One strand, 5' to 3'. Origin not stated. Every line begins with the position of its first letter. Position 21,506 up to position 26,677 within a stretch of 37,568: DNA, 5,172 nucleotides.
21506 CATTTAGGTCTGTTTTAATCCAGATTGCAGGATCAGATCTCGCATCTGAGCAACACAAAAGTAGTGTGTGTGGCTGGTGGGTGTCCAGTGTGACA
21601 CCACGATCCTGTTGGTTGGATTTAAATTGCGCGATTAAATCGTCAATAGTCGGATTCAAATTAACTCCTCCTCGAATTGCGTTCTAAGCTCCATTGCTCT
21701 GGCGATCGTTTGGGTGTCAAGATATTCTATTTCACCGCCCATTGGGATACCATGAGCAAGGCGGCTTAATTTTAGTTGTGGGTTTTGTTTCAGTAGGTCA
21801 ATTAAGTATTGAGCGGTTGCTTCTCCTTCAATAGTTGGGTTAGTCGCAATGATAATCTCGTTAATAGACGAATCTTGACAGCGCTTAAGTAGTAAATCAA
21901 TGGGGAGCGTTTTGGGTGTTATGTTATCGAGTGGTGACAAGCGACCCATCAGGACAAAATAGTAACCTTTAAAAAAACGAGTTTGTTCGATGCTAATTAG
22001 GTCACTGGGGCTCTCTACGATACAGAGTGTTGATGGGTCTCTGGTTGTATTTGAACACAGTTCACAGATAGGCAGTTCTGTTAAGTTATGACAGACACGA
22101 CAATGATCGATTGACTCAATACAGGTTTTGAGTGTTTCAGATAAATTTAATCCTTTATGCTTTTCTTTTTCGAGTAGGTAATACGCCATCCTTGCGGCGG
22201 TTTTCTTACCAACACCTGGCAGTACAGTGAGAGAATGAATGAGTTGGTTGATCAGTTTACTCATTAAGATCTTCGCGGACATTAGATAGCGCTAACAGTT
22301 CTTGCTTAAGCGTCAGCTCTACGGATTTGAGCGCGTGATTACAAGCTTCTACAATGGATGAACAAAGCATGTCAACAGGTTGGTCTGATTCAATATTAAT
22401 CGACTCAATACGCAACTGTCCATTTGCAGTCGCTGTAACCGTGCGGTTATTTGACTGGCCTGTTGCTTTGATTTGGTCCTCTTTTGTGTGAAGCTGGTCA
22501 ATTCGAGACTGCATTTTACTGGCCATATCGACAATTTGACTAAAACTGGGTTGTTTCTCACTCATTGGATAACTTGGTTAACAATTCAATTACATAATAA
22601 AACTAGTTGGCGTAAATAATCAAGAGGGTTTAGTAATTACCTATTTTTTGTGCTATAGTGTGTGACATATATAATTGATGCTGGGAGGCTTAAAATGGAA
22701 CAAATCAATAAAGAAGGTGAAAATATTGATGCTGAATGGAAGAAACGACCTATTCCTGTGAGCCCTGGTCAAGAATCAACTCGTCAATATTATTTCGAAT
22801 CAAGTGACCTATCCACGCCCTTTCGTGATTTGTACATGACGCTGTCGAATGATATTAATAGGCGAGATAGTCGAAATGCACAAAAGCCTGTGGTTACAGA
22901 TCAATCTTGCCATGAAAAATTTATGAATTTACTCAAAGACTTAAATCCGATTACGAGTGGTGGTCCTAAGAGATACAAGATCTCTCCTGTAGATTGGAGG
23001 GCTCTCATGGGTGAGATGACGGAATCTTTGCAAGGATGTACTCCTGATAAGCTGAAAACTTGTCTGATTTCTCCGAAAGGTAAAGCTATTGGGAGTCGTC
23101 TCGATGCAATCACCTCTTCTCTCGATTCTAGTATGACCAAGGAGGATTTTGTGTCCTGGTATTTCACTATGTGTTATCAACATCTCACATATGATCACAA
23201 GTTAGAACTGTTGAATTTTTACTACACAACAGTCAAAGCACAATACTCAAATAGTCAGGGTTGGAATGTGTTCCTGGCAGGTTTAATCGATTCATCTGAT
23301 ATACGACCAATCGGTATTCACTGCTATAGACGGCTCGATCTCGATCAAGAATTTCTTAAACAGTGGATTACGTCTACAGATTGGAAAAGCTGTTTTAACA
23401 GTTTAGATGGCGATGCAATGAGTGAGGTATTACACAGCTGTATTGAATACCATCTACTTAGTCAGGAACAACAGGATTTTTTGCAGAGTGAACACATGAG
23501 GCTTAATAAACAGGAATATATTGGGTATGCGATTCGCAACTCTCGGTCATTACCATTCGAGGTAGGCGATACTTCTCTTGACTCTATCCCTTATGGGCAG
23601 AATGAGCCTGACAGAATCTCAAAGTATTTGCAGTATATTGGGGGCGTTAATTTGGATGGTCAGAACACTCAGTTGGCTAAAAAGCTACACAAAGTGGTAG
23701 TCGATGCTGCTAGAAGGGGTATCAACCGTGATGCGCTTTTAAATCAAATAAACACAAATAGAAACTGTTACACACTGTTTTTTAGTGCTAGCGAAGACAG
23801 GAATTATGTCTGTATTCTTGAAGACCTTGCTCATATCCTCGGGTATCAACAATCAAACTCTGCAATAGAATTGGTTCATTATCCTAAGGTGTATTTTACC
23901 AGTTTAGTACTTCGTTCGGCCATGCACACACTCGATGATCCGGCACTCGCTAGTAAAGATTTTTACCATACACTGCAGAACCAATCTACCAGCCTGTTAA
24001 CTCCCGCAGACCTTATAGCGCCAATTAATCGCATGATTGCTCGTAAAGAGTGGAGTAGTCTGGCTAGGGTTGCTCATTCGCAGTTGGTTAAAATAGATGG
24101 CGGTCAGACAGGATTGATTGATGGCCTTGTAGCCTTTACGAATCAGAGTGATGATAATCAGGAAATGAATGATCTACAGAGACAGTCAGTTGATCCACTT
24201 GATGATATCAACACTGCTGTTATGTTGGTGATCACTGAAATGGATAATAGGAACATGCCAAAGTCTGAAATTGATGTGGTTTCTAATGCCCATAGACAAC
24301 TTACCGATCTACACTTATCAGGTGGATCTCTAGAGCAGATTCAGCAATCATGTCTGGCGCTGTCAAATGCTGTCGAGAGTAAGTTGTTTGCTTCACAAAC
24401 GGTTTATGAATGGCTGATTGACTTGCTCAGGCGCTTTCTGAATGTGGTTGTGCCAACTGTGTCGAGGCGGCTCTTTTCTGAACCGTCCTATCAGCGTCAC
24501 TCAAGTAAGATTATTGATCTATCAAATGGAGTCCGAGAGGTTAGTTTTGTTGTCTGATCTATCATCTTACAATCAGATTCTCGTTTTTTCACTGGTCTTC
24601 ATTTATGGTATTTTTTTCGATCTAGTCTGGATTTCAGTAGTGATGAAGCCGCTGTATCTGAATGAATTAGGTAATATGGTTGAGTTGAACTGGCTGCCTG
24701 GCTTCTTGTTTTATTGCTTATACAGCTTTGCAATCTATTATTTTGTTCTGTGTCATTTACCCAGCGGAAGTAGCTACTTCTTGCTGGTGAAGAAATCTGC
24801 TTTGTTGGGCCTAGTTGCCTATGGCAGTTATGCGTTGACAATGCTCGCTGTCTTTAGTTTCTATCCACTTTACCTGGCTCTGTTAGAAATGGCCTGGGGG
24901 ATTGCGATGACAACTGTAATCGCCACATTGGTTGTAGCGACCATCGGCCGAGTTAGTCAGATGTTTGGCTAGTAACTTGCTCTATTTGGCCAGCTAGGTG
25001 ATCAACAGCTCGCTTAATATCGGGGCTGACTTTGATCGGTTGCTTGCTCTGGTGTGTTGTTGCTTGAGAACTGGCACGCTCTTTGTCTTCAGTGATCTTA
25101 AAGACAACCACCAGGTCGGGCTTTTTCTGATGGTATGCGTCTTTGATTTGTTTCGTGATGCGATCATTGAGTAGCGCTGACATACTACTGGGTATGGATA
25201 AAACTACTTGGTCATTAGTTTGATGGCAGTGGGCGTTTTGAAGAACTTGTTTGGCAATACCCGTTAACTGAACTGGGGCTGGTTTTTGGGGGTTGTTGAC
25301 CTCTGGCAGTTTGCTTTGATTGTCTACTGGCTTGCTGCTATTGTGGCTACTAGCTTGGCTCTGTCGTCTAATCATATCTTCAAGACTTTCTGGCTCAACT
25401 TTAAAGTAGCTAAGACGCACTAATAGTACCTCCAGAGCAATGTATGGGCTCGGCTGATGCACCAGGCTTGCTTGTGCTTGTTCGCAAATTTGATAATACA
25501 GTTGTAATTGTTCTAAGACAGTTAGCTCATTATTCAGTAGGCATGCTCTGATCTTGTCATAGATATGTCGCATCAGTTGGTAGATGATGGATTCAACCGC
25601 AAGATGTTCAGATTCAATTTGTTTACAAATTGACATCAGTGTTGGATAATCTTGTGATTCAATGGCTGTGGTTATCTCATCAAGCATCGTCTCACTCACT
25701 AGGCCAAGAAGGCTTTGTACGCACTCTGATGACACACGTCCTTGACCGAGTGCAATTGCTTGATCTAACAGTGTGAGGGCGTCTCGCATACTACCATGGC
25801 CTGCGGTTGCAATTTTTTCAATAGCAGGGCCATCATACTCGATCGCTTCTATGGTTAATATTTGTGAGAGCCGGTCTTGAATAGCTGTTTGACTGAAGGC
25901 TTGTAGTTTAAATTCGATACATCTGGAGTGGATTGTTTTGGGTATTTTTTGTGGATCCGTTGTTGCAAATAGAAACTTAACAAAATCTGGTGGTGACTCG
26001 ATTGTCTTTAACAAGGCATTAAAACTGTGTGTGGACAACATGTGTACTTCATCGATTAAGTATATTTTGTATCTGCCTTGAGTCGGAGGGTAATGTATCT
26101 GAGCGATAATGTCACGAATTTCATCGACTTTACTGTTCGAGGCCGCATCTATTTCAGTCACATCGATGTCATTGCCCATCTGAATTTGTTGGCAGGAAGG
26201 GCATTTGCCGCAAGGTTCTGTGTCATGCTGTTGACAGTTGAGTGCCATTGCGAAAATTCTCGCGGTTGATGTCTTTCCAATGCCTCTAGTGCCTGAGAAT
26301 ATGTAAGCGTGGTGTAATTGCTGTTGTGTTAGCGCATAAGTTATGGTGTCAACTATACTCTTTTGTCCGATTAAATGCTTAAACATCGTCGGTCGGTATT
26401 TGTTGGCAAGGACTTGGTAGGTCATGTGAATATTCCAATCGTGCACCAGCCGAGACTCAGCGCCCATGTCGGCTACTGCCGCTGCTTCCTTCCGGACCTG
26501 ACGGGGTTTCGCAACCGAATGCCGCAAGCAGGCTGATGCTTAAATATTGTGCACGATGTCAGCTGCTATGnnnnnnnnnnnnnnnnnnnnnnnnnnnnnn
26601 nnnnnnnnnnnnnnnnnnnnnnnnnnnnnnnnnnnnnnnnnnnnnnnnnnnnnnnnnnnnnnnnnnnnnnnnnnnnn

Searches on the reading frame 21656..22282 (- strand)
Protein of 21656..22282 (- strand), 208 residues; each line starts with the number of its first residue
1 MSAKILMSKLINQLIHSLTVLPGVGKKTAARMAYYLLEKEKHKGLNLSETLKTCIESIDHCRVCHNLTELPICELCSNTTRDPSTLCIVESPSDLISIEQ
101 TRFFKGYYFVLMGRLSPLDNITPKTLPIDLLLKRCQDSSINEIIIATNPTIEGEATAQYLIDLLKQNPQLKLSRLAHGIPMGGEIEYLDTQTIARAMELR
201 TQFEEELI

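Call 20: search_protein_families(library=ncbifam, proteins=[window:21656-22282:-], max_evalue=0.00001)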
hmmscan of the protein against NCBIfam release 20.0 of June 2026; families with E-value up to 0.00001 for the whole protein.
window:21656-22282:- (208 aa): 1 family
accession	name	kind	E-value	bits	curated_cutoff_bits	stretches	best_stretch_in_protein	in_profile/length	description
TIGR00615.1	recR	equivalog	2.5e-68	229.4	162.55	1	7-200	3-195/196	recombination mediator RecR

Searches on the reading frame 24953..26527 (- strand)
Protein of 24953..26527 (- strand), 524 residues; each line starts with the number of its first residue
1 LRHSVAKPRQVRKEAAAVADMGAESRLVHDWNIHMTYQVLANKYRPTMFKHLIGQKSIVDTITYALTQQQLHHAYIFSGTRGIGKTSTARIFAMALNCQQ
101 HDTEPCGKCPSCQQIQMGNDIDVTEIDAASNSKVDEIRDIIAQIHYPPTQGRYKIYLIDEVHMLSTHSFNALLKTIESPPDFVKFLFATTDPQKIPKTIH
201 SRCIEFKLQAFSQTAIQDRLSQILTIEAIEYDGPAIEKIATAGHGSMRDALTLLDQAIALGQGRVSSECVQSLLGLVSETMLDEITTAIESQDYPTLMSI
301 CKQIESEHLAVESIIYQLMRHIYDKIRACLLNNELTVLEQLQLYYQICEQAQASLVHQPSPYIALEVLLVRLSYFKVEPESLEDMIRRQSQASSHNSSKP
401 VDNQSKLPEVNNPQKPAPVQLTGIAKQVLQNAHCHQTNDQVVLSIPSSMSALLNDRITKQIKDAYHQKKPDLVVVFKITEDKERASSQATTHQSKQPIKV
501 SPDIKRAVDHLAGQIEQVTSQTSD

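Call 20: search_protein_families(library=ncbifam, proteins=[window:24953-26527:-], max_evalue=0.00001)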
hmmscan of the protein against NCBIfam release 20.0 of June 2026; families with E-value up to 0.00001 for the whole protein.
window:24953-26527:- (524 aa): 74 families (the best 25 are shown)
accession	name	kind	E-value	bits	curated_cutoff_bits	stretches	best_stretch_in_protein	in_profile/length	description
NF005942.0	PRK07994.1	equivalog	3e-132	442.9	613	1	35-405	1-388/655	DNA polymerase III subunit gamma/tau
TIGR02397.1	dnaX_nterm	equivalog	9e-119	396.8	250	1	37-340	1-303/355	DNA polymerase III subunit gamma/tau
NF011511.0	PRK14949.1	equivalog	8.1e-113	378.7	1016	1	35-304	1-271/984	DNA polymerase III subunits gamma and tau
NF004046.1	PRK05563.1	equivalog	1.7e-112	377.2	400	1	37-385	2-366/567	DNA polymerase III subunit gamma/tau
NF008975.0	PRK12323.1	equivalog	2e-106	357.4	875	1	35-460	1-441/709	DNA polymerase III subunit gamma/tau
NF011522.0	PRK14961.1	equivalog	7e-106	354.1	562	1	35-324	1-291/363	DNA polymerase III subunits gamma and tau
NF006280.0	PRK08451.1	equivalog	1.7e-105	353.9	572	1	38-425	2-374/535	DNA polymerase III subunit gamma/tau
NF006585.0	PRK09111.1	equivalog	2e-105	353.7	604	1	29-296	19-292/616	DNA polymerase III subunit gamma/tau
NF011526.0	PRK14965.1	equivalog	1.3e-103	347.8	670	1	35-323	1-290/578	DNA polymerase III subunits gamma and tau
NF006429.0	PRK08691.1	equivalog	7.1e-102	342.2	969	1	35-308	1-275/709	DNA polymerase III subunits gamma and tau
NF011514.0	PRK14953.1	equivalog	6e-99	332.2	536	1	35-466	1-443/488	DNA polymerase III subunits gamma and tau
NF005173.0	PRK06647.1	equivalog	4.4e-97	326.3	623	1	35-321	1-288/568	DNA polymerase III subunits gamma and tau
NF011510.0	PRK14948.1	equivalog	9.5e-96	321.9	593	1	34-320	2-290/640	DNA polymerase III subunit gamma/tau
NF005423.0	PRK07003.1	equivalog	3.9e-94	316.7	1260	1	35-503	1-487/831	DNA polymerase III subunit gamma/tau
NF004962.0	PRK06305.1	equivalog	6.6e-94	315.7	559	1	36-433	3-417/465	DNA polymerase III subunits gamma and tau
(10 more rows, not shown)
